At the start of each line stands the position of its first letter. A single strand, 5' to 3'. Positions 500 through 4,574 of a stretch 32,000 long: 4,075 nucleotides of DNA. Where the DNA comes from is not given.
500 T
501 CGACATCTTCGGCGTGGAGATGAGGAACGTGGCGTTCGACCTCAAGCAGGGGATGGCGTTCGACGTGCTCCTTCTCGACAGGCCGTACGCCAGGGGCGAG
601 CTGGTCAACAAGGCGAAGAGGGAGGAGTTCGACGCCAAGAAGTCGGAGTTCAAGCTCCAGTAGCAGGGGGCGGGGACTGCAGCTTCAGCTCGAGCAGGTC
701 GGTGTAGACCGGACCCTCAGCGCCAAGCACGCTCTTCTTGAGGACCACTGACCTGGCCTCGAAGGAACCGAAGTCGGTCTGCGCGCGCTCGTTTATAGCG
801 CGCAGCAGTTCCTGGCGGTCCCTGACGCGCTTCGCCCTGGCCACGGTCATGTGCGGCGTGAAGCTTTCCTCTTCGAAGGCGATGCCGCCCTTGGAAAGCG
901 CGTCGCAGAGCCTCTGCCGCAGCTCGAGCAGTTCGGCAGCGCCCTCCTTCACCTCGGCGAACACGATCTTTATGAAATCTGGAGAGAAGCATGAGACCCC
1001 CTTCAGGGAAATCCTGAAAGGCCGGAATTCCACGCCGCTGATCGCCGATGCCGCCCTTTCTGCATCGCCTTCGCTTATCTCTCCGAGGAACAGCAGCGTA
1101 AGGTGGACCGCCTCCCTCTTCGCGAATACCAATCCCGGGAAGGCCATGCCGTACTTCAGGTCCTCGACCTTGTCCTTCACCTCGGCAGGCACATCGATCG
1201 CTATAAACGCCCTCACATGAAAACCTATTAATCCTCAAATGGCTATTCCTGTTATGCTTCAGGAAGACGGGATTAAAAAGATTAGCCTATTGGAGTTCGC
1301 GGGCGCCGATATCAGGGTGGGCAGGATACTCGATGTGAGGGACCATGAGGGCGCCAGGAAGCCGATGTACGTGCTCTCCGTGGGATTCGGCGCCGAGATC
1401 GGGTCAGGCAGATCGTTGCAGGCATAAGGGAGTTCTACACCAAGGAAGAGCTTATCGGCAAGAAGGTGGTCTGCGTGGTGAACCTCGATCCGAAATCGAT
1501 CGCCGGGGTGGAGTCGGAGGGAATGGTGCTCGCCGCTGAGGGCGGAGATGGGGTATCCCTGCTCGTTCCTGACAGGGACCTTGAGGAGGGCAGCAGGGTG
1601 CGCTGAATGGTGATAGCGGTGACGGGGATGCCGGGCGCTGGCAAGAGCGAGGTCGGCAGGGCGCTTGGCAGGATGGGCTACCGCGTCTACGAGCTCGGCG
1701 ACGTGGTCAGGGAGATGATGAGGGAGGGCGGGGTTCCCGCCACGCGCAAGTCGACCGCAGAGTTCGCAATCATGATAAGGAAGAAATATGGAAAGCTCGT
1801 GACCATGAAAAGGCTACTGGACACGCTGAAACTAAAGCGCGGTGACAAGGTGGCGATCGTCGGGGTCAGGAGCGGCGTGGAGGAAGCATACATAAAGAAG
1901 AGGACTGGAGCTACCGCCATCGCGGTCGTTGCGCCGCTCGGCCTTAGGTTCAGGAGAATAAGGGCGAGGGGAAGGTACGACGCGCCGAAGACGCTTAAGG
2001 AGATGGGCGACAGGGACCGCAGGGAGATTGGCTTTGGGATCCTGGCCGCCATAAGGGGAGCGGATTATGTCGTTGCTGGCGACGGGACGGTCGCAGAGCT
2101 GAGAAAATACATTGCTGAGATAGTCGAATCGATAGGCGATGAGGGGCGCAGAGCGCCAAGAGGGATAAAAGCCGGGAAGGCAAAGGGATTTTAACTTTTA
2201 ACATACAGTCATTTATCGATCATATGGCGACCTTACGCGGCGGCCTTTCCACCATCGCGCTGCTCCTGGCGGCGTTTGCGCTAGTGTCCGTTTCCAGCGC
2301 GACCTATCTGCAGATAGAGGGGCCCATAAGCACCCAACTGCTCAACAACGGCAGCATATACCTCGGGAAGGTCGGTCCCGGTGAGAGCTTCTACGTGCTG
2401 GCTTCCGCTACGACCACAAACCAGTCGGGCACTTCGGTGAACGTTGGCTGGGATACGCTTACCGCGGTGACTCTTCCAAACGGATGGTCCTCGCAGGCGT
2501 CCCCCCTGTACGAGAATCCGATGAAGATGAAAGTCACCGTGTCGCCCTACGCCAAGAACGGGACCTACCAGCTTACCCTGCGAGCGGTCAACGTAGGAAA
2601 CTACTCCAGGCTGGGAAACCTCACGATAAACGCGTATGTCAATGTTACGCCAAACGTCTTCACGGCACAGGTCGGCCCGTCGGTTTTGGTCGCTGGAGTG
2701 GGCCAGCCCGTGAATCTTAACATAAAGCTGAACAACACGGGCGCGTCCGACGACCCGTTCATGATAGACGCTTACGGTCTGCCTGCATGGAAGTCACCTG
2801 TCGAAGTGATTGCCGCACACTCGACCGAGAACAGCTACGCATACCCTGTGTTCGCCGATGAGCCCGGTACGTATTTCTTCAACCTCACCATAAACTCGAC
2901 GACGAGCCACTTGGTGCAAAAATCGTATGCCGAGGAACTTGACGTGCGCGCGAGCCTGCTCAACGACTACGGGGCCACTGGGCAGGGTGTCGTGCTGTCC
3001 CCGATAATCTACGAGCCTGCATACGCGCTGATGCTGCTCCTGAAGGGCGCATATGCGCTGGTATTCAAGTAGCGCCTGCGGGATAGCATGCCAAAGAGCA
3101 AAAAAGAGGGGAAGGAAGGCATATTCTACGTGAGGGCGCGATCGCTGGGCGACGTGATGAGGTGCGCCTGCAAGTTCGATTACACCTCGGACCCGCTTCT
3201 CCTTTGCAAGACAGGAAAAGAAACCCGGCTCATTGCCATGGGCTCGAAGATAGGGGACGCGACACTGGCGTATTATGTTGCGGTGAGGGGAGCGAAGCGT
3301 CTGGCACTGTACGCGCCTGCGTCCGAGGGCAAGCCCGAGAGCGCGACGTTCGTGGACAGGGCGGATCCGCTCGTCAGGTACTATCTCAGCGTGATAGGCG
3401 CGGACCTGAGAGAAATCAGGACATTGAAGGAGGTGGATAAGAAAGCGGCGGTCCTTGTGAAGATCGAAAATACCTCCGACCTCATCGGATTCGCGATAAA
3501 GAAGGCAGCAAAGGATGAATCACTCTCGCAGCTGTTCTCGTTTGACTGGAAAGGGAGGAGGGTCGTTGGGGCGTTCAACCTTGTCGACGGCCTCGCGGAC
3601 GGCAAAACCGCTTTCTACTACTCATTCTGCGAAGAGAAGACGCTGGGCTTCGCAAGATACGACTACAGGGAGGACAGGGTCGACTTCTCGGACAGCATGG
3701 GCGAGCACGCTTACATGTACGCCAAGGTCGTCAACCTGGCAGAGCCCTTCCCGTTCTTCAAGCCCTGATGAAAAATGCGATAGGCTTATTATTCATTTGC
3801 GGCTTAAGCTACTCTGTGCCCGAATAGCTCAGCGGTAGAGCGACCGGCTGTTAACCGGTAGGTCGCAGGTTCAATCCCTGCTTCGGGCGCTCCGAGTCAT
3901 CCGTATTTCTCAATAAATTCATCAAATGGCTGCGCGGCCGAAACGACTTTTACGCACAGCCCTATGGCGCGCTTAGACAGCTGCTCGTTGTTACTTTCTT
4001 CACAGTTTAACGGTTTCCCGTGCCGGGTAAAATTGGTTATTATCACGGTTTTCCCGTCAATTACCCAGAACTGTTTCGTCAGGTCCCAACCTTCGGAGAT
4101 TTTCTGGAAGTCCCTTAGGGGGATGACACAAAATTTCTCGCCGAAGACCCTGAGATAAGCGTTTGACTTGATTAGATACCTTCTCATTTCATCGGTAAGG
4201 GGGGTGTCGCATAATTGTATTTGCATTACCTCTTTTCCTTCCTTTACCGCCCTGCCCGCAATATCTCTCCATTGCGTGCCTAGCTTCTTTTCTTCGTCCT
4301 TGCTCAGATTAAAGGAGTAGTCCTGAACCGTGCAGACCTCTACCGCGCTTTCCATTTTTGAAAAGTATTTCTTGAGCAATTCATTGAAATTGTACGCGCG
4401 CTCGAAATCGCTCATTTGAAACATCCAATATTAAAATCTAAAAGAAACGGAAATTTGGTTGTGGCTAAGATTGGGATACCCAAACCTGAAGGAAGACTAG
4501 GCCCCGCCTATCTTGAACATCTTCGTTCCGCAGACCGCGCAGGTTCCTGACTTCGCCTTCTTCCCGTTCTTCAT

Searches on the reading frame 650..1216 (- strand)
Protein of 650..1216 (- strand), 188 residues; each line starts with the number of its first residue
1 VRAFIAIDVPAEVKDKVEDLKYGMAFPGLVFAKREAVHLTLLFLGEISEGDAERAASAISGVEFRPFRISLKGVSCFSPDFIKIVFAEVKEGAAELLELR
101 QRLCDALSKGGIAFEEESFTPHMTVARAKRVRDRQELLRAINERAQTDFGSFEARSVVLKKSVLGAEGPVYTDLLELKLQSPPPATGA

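Call 43: search_protein_families(library=pfam, proteins=[window:650-1216:-])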
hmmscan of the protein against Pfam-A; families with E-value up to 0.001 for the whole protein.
window:650-1216:- (188 aa): 3 families
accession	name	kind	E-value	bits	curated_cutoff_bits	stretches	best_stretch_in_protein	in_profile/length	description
PF02834.22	LigT_PEase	-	5.9e-23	81.3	23.3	2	7-79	1-79/87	LigT like Phosphoesterase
PF13563.12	2_5_RNA_ligase2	-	7.5e-18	65.5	27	1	12-147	4-133/152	2'-5' RNA ligase superfamily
PF10469.15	AKAP7_NLS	-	1.9e-13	51.2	24.4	1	30-160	36-188/208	AKAP7 2'5' RNA ligase-like domain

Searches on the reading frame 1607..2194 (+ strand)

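Call 43: search_protein_families(library=pfam, proteins=[window:1607-2194:+])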
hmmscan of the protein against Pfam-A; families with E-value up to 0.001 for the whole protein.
window:1607-2194:+ (195 aa): 4 families
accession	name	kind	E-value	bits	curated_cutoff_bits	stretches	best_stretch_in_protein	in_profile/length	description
PF13238.12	AAA_18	-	5.9e-14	53.1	29.4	1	3-125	1-115/128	AAA domain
PF13207.12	AAA_17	-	2.6e-08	34.7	27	1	6-127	1-129/136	AAA domain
PF13189.12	Cytidylate_kin2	-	1.8e-05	25.4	28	1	2-140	1-150/176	Cytidylate kinase-like family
PF13521.12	AAA_28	-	0.00048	20.8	27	1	3-51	2-49/164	AAA domain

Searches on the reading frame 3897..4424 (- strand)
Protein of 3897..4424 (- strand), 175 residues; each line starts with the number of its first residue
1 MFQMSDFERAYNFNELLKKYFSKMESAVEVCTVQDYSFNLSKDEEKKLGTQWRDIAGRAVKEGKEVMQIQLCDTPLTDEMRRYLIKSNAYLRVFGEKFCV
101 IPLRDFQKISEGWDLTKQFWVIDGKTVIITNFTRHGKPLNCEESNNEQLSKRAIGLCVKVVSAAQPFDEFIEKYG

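Call 43: search_protein_families(library=pfam, proteins=[window:3897-4424:-])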
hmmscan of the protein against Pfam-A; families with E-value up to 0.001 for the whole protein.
window:3897-4424:- (175 aa): 2 families
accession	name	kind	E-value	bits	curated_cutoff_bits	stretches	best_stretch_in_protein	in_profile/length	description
PF21806.3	DUF6879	-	2.4e-12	47.1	23.9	1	43-171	42-166/167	Family of unknown function (DUF6879)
PF16721.11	zf-H3C2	-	0.00091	20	26.7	0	98-133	5-40/102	Zinc-finger like, probable DNA-binding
